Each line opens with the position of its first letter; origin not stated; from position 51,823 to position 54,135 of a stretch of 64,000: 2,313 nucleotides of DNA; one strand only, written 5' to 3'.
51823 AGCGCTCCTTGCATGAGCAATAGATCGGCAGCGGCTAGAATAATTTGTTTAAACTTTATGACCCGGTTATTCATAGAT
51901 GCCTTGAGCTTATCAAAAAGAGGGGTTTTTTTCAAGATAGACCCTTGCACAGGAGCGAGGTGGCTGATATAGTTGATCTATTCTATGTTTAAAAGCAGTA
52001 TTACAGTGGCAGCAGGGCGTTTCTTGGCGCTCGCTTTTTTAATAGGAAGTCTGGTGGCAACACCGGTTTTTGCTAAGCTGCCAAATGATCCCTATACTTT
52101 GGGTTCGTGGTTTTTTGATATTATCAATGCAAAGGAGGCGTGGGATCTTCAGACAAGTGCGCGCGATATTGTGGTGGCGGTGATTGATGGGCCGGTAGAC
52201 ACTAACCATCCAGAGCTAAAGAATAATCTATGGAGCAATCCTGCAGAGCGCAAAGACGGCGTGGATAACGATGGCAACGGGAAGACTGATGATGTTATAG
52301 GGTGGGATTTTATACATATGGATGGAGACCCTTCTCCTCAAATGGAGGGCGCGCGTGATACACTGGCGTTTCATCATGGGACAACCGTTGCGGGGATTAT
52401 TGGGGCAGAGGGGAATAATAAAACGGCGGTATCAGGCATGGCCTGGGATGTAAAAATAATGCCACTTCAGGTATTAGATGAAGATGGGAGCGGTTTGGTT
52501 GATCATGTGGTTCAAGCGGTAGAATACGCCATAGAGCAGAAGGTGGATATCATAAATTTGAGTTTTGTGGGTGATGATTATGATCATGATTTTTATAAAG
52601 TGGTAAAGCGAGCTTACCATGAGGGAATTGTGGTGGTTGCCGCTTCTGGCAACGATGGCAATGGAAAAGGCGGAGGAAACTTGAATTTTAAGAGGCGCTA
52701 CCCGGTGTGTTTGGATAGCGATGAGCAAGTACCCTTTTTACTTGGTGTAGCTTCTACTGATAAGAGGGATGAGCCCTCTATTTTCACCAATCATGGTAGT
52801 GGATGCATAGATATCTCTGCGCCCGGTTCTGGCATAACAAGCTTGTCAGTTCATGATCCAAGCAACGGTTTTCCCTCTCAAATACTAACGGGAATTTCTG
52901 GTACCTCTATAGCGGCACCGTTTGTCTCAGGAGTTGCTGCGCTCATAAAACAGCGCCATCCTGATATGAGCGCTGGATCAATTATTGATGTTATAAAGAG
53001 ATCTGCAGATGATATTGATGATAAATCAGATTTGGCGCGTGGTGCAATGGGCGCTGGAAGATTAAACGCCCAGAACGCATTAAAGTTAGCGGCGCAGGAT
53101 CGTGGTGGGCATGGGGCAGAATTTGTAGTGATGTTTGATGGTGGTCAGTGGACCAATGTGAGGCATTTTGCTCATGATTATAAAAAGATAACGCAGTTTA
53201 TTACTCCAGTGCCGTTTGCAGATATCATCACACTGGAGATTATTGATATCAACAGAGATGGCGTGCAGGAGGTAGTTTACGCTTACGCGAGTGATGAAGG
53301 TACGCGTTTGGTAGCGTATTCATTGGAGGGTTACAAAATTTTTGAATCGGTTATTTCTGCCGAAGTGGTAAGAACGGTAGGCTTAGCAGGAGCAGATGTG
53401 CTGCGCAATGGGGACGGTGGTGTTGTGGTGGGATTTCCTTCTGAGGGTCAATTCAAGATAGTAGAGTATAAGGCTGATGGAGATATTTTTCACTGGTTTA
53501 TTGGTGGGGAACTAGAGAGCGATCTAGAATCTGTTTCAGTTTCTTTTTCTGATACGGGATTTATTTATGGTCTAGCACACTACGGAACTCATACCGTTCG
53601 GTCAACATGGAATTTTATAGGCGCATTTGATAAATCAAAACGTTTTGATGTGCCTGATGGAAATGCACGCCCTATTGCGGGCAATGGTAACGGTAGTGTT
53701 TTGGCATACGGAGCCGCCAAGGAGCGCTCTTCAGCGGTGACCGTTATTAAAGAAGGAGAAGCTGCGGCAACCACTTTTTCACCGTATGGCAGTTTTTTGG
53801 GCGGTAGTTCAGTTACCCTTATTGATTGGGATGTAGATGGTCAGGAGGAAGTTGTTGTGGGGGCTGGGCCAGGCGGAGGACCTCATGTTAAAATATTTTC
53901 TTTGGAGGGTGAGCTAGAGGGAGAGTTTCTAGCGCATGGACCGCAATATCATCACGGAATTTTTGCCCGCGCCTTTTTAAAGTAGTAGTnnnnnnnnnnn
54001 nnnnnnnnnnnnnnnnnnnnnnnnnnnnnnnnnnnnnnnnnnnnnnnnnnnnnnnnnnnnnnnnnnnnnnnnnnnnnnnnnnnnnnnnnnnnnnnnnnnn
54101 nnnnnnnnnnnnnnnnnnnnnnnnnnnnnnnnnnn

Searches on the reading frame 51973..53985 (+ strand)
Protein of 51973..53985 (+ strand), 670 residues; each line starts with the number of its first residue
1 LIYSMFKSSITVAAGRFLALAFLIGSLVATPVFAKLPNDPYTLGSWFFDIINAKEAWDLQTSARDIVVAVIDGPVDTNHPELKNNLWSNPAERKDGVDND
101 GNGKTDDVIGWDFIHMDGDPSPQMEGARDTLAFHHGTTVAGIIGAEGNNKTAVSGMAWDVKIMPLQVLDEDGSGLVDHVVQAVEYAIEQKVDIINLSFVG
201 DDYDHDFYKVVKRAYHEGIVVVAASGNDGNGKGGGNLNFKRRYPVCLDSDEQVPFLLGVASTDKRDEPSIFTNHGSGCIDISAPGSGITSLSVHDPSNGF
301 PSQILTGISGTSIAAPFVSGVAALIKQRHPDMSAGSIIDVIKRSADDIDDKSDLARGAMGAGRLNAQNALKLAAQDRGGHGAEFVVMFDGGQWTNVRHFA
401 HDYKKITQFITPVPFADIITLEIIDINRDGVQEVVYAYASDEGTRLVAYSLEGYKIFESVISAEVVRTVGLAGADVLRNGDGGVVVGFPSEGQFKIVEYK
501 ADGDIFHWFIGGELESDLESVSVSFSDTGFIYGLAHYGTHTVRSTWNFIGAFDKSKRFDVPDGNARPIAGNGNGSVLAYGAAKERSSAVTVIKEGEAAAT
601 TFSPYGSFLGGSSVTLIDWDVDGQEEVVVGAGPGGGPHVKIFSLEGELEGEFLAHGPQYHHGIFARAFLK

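Call 22: search_protein_families(library=pfam, proteins=[window:51973-53985:+], max_evalue=0.001)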
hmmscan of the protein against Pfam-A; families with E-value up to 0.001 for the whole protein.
window:51973-53985:+ (670 aa): 1 family
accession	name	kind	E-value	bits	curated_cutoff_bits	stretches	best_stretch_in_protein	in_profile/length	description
PF00082.27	Peptidase_S8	-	3e-47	161.7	21.8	1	64-349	2-277/288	Subtilase family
